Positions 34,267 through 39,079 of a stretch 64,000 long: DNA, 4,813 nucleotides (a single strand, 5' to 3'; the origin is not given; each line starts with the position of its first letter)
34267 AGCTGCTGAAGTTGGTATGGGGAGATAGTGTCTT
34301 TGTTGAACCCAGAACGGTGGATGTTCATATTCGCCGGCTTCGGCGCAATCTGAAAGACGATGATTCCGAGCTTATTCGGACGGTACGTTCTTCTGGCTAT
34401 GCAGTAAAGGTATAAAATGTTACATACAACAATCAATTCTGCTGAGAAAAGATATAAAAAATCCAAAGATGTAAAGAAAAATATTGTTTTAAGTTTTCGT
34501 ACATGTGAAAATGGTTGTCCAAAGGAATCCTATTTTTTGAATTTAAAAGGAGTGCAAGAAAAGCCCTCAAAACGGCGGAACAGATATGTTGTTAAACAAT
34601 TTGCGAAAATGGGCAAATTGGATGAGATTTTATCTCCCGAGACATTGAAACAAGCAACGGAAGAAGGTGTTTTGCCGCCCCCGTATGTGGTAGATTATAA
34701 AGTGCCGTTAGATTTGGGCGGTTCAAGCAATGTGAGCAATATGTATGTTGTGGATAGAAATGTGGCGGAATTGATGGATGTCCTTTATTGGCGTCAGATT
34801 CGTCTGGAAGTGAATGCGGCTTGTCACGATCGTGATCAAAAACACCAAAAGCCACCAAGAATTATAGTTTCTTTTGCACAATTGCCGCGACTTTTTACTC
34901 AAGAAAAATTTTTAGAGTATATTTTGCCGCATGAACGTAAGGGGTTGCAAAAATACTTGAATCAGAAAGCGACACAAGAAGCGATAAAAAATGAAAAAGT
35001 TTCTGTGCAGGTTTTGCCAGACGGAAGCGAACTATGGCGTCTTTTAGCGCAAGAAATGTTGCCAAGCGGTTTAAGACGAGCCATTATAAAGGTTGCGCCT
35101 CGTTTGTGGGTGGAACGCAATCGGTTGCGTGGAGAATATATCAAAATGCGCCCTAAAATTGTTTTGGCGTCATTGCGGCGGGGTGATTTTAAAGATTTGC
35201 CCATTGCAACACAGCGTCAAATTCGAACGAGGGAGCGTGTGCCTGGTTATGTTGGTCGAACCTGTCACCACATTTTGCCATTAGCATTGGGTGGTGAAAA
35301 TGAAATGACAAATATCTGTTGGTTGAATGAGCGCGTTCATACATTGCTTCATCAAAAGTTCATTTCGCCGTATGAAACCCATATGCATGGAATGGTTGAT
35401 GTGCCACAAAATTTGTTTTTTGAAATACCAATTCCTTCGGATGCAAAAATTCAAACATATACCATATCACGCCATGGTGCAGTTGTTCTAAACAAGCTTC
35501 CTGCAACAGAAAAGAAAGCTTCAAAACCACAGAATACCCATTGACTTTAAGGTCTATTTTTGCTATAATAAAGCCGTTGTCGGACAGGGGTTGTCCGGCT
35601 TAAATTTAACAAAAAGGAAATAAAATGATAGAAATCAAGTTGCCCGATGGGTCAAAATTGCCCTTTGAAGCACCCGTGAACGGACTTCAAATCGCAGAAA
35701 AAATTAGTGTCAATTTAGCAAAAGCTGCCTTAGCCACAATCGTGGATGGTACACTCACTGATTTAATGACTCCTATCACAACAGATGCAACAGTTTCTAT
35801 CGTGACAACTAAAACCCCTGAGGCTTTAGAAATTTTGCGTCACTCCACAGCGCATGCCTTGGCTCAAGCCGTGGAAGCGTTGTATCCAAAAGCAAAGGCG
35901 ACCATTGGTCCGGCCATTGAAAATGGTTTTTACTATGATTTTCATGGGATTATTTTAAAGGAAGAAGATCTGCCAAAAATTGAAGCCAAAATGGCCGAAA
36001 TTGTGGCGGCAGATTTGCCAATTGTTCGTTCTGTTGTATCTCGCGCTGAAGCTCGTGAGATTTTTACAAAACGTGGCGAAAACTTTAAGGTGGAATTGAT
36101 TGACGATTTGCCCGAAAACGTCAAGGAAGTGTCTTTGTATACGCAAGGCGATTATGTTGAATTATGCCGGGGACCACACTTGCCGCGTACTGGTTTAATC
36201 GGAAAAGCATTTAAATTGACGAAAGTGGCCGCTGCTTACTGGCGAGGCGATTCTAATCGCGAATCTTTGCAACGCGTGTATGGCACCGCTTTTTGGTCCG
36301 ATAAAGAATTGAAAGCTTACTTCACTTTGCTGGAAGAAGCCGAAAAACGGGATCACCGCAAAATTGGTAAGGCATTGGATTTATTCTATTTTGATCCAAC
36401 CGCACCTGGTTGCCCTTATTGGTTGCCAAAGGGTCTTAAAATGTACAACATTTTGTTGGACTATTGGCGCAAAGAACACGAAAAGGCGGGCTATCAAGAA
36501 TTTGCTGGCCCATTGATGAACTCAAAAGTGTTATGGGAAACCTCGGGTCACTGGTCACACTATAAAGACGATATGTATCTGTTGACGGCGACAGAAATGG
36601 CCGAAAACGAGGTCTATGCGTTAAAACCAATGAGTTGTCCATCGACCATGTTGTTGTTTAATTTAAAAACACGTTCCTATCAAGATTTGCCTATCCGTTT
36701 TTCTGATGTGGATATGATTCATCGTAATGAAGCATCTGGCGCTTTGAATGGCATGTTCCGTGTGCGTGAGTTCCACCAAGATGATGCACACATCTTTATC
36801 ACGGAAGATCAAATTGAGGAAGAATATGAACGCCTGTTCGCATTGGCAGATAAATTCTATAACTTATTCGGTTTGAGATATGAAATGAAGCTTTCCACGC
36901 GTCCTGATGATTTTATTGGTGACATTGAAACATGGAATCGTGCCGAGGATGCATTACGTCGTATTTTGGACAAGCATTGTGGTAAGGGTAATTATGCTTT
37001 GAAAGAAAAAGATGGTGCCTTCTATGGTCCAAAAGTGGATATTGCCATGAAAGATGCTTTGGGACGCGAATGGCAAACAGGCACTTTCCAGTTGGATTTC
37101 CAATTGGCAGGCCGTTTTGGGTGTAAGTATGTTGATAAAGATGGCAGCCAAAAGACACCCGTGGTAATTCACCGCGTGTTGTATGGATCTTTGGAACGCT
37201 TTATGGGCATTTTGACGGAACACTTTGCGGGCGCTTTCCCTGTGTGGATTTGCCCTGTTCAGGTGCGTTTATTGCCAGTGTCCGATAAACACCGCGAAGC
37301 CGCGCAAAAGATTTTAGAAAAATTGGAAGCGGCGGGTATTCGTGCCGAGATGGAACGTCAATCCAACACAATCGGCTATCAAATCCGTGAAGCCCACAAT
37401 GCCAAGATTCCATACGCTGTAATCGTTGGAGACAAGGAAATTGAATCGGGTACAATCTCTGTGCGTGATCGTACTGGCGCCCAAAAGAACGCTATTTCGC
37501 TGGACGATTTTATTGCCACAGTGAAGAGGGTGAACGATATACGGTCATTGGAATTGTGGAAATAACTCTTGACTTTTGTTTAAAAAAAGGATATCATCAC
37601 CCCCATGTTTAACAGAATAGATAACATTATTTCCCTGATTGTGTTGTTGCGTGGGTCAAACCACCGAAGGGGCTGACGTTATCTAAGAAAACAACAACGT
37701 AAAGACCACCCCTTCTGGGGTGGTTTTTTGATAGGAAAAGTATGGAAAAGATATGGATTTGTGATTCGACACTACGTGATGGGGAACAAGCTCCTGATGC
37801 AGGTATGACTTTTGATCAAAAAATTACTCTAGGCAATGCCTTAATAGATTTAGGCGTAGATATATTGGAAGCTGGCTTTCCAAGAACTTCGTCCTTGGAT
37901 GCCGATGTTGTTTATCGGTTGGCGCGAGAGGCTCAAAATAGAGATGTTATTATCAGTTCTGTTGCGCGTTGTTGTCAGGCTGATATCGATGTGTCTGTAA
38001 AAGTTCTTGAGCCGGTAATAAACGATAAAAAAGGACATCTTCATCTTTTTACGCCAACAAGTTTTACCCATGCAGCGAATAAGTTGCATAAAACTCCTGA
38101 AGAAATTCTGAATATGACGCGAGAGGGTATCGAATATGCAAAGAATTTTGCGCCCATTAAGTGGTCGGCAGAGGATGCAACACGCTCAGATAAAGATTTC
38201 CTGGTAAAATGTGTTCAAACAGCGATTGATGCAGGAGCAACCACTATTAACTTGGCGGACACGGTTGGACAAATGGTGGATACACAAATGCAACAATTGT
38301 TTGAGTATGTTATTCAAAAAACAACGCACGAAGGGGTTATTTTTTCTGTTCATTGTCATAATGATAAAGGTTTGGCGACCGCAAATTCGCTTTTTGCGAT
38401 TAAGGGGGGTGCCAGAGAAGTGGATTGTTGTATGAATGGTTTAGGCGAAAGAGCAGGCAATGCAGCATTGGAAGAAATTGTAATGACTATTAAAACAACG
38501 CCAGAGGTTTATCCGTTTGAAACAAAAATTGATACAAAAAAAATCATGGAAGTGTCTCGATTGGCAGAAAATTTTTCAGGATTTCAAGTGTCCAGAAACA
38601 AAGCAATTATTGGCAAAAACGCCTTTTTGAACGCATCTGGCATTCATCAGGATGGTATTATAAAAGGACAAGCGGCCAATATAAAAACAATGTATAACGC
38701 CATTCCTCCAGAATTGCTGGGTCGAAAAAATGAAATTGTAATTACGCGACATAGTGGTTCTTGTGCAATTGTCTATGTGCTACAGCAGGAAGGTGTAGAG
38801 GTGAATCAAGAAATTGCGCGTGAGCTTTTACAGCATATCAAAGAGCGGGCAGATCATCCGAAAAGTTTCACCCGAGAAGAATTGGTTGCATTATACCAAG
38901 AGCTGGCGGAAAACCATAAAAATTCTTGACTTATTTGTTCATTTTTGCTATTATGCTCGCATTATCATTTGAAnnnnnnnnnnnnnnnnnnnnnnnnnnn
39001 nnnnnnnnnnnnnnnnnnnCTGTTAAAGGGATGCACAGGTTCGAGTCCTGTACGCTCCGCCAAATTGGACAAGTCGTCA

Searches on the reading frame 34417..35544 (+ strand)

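Call 72: search_protein_families(library=pfam, proteins=[window:34417-35544:+], max_evalue=0.01)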
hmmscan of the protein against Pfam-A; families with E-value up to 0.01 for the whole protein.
window:34417-35544:+ (375 aa): 3 families
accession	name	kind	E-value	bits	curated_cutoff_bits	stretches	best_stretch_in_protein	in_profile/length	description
PF01844.29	HNH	-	0.00037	21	21.4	0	282-312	15-45/47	HNH endonuclease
PF08906.16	T6SS_Tdi1_C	-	0.0034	17.7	27.4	0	68-112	17-62/75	T6SS immunity protein Tdi1, C-terminal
PF14279.12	HNH_5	-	0.0057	17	27.5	0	284-301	16-36/56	HNH endonuclease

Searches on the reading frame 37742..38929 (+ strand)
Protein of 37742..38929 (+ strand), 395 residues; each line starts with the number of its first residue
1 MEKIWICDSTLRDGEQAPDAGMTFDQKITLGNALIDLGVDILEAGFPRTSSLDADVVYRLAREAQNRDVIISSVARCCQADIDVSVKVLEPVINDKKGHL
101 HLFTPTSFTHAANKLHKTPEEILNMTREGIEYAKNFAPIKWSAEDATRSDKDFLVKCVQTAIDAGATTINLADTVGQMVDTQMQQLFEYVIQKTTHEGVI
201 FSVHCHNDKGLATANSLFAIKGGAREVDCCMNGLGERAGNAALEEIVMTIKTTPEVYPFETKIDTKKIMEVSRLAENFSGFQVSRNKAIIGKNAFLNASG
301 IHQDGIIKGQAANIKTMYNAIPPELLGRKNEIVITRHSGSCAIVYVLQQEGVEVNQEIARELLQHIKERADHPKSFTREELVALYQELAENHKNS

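Call 72: search_protein_families(library=pfam, proteins=[window:37742-38929:+], max_evalue=0.01)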
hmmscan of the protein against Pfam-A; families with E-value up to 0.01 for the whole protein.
window:37742-38929:+ (395 aa): 3 families
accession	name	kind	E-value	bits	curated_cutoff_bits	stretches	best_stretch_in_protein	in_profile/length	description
PF00682.25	HMGL-like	-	7.2e-74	248.9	29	1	4-274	2-259/260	HMGL-like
PF22617.1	HCS_D2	-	3.9e-14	53.2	27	1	289-372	1-80/82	Homocitrate synthase post-HMGL domain-like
PF22615.1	IPMS_D2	-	7.7e-06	26.6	27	1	295-348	4-66/66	Alpha-isopropylmalate synthase, post-catalytic domain-like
